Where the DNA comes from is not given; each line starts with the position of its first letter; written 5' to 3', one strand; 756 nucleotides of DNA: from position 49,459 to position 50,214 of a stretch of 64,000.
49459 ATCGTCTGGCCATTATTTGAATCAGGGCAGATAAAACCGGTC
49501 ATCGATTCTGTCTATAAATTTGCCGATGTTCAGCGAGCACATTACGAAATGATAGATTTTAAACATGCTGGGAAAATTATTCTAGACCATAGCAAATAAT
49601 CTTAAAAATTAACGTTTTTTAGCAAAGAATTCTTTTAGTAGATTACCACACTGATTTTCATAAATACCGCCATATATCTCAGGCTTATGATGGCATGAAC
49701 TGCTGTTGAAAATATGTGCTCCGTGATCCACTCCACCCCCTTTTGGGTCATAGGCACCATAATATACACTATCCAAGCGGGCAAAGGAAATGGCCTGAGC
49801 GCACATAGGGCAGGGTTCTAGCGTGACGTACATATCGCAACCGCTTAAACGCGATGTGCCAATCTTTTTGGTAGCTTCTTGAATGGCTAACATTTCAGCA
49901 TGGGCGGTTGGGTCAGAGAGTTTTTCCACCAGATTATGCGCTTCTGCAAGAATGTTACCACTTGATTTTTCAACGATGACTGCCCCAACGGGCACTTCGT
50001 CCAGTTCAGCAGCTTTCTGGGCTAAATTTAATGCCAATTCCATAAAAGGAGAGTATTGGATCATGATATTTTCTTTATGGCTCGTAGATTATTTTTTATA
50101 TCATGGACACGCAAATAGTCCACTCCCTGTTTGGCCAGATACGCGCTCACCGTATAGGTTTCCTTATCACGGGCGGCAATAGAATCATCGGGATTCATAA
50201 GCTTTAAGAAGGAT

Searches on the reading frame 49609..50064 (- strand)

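Call 65: search_protein_families(library=pfam, proteins=[window:49609-50064:-], max_evalue=0.001)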
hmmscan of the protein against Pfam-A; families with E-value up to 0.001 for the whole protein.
window:49609-50064:- (151 aa): 3 families
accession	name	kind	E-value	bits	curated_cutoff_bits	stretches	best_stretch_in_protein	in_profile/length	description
PF14437.12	MafB19-deam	-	6.6e-34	117.3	27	1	7-151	6-142/142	MafB19-like deaminase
PF00383.29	dCMP_cyt_deam_1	-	8e-31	106.4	25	1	3-103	3-101/102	Cytidine and deoxycytidylate deaminase zinc-binding region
PF14439.12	Bd3614-deam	-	5e-06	26.9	38.5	1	26-105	10-91/113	Bd3614-like deaminase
